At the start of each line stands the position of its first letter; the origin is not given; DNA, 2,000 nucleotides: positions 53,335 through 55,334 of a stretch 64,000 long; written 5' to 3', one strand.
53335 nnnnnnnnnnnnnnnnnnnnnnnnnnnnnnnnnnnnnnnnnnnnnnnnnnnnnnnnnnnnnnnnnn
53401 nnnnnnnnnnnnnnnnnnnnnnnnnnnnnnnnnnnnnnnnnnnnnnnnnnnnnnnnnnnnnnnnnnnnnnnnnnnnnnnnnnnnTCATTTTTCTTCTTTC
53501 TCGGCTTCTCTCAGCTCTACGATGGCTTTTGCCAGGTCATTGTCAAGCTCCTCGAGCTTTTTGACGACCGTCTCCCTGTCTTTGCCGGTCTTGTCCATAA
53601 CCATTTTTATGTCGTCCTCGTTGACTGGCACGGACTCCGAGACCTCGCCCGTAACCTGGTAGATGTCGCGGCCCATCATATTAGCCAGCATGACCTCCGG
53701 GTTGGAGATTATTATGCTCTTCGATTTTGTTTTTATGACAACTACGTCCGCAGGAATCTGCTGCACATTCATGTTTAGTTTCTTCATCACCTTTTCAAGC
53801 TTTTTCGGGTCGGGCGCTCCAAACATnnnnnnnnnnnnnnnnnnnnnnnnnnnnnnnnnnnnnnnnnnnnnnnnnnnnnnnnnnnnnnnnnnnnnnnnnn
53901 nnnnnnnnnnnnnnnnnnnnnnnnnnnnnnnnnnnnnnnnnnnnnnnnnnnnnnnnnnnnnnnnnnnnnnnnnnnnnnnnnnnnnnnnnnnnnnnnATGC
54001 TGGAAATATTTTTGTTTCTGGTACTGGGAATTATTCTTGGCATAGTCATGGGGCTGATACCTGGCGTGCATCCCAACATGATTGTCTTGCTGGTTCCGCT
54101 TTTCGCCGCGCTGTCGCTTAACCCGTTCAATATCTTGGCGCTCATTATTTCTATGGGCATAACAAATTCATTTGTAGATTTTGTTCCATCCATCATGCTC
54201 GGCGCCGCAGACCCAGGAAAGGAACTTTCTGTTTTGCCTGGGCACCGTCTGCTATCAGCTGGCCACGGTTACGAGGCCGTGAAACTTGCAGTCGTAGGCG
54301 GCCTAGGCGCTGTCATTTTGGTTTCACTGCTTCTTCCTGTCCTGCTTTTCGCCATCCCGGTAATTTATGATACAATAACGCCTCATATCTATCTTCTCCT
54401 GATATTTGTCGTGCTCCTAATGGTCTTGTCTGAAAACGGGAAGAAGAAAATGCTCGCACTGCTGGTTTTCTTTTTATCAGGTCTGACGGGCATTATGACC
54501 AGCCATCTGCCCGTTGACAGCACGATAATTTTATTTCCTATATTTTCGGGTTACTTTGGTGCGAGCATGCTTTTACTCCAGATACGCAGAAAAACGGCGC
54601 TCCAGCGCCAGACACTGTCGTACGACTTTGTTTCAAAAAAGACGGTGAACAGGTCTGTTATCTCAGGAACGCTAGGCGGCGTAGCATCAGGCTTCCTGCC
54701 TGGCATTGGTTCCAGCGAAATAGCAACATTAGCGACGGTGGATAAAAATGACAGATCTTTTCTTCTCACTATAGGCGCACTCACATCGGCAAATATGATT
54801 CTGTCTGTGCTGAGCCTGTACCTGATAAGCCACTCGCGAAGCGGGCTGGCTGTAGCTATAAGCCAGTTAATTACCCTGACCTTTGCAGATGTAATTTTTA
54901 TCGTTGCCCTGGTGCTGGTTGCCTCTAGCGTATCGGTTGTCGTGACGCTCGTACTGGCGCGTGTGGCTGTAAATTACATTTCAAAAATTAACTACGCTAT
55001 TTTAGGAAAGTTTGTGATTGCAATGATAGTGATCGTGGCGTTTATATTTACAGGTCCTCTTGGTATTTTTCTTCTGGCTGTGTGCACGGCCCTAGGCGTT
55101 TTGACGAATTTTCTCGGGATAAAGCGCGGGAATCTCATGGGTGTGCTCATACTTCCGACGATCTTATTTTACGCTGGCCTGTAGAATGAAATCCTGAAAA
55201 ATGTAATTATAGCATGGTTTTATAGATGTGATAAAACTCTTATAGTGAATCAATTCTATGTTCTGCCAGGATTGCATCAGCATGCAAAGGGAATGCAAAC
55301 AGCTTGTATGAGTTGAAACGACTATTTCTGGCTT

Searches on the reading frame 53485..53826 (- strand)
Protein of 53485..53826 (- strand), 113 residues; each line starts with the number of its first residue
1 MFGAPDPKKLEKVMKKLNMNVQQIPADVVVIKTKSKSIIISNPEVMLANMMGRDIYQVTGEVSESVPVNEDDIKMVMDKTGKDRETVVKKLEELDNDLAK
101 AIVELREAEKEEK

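Call 73: search_protein_families(library=pfam, proteins=[window:53485-53826:-], max_evalue=0.001)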
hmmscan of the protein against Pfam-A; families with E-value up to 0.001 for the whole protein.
window:53485-53826:- (113 aa): 2 families
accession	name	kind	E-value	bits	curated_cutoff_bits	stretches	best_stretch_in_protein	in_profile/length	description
PF01849.23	NAC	-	1e-12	48.2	21.3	1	7-64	1-56/57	NAC domain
PF19026.7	UBA_HYPK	-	3.7e-05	23.5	27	1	66-105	1-40/41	HYPK UBA domain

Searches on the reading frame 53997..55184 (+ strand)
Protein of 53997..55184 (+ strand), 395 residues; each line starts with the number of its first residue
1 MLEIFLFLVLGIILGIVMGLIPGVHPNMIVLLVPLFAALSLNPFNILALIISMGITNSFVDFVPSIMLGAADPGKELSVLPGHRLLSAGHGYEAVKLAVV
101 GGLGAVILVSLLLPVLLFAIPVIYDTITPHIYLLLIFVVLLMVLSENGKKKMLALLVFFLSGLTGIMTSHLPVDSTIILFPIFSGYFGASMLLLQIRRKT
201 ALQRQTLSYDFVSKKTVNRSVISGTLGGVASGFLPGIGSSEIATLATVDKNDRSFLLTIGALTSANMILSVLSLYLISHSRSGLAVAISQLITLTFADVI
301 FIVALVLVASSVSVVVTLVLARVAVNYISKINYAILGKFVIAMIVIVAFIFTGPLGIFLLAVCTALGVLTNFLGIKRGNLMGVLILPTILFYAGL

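Call 42: find_encoding_contigs(protein=window:53997-55184:+, flank=10000, max_places=10)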
Protein window:53997-55184:+ (395 aa): 1 contig read that carries it; 1 place shown.
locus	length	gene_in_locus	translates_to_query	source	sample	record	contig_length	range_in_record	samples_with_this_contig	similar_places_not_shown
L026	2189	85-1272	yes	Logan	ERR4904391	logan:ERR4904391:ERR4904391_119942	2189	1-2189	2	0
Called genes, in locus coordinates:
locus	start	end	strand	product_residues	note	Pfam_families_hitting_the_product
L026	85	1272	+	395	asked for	PF01970:TctA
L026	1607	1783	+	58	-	-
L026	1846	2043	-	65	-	-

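Call 59: find_homologous_proteins(query=window:53997-55184:+, max_evalue=1e-30)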
Query window:53997-55184:+ (395 aa): 287 proteins with E <= 1e-30 among 8000 candidates; the best 120 are listed.
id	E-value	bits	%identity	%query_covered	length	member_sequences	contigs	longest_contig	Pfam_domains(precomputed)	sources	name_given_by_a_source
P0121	4.7e-229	778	100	100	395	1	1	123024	PF01970.22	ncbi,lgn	-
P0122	2.1e-142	493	59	95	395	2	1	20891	PF01970.22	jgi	-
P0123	1.2e-138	481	59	100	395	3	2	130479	PF01970.22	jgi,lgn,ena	jgi:putative membrane protein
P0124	5.9e-133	462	57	100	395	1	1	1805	PF01970.22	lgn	-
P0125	4.0e-130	453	57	100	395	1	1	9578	PF01970.22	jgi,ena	-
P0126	9.3e-129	448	54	99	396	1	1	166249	PF01970.22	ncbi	ncbi:MAG: tripartite tricarboxylate transporter permease [Candidatus Aenigmatarchaeota archaeon]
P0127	4.6e-128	446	56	98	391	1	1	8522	PF01970.22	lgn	-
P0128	3.2e-127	443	53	95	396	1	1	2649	PF01970.22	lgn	-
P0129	6.0e-127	442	52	99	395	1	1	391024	PF01970.22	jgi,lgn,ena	-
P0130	8.4e-127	442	57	96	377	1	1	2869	PF01970.22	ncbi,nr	ncbi:tripartite tricarboxylate transporter permease [Candidatus Woesearchaeota archaeon]|nr:triparti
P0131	1.9e-126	441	53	99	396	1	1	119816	PF01970.22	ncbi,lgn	ncbi:MAG: tripartite tricarboxylate transporter permease [Candidatus Aenigmatarchaeota archaeon]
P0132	2.2e-125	437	56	99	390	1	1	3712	PF01970.22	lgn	-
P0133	4.3e-125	436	53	100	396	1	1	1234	PF01970.22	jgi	-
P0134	5.3e-125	436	54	100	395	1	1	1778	PF01970.22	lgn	-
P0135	6.4e-125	435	54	100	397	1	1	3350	PF01970.22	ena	-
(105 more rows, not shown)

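Call 60: find_encoding_contigs(protein=P0123, flank=7000, max_places=3)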
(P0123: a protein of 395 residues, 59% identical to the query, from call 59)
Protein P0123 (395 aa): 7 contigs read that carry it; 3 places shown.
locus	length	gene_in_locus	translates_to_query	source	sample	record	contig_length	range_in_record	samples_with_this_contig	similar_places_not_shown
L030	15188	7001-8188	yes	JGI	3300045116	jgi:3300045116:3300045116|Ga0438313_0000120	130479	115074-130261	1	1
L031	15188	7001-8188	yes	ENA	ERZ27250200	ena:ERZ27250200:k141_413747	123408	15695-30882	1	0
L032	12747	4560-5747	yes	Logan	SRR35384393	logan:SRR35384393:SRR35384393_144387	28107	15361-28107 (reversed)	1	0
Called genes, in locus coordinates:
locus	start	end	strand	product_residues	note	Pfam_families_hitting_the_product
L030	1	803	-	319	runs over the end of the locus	PF01073:3Beta_HSD, PF01370:Epimerase, PF02719:Polysacc_synt_2, PF04321:RmlD_sub_bind, PF07993:NAD_binding_4, PF08659:KR, PF13460:NAD_binding_10 (weak), PF16363:GDP_Man_Dehyd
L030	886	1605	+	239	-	PF13641:Glyco_tranf_2_3, PF00535:Glycos_transf_2, PF10111:Glyco_tranf_2_2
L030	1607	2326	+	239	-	PF01209:Ubie_methyltran (weak), PF05219:DREV (weak), PF08003:Methyltransf_9 (weak), PF13489:Methyltransf_23, PF13847:Methyltransf_31, PF08241:Methyltransf_11, PF08242:Methyltransf_12, PF13649:Methyltransf_25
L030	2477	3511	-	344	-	PF01073:3Beta_HSD, PF01370:Epimerase, PF02719:Polysacc_synt_2, PF04321:RmlD_sub_bind, PF07993:NAD_binding_4, PF16363:GDP_Man_Dehyd, PF13460:NAD_binding_10 (weak)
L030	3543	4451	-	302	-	PF01073:3Beta_HSD, PF01370:Epimerase, PF02719:Polysacc_synt_2 (faint), PF04321:RmlD_sub_bind, PF16363:GDP_Man_Dehyd, PF07993:NAD_binding_4 (weak)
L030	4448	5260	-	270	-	PF00483:NTP_transferase, PF01128:IspD (faint), PF12804:NTP_transf_3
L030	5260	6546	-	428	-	PF03721:UDPG_MGDP_dh_N, PF00984:UDPG_MGDP_dh, PF03720:UDPG_MGDP_dh_C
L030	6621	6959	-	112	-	PF01849:NAC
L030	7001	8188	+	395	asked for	PF01970:TctA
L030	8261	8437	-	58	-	-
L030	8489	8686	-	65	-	-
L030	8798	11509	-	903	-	PF03104:DNA_pol_B_exo1, PF00136:DNA_pol_B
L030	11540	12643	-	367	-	PF12850:Metallophos_2 (weak)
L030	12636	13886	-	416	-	PF01637:ATPase_2 (weak), PF05621:TniB (faint), PF13191:AAA_16 (weak), PF13401:AAA_22, PF00004:AAA (weak), PF22606:Cdc6-ORC-like_ATPase_lid (faint), PF22703:Cdc6_lid, PF09079:WHD_Cdc6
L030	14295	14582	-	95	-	PF01796:OB_ChsH2_C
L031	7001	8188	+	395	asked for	PF01970:TctA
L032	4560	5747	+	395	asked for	PF01970:TctA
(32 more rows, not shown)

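Call 61: find_encoding_contigs(protein=P0122, flank=7000, max_places=2)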
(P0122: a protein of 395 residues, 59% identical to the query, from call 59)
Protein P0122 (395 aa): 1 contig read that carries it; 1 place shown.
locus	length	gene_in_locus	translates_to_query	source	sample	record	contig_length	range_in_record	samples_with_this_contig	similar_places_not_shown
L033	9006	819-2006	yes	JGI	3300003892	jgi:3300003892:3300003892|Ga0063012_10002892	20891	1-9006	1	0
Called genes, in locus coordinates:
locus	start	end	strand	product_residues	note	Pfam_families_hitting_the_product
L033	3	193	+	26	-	?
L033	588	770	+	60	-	-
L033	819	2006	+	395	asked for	PF01970:TctA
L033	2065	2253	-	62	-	-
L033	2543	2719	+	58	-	-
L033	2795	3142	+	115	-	PF20586:DUF6788 (weak)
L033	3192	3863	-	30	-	-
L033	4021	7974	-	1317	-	PF03104:DNA_pol_B_exo1, PF00136:DNA_pol_B, PF14890:Intein_splicing, PF14528:LAGLIDADG_3 (faint), PF00136:DNA_pol_B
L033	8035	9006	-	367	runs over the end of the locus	PF12850:Metallophos_2 (weak)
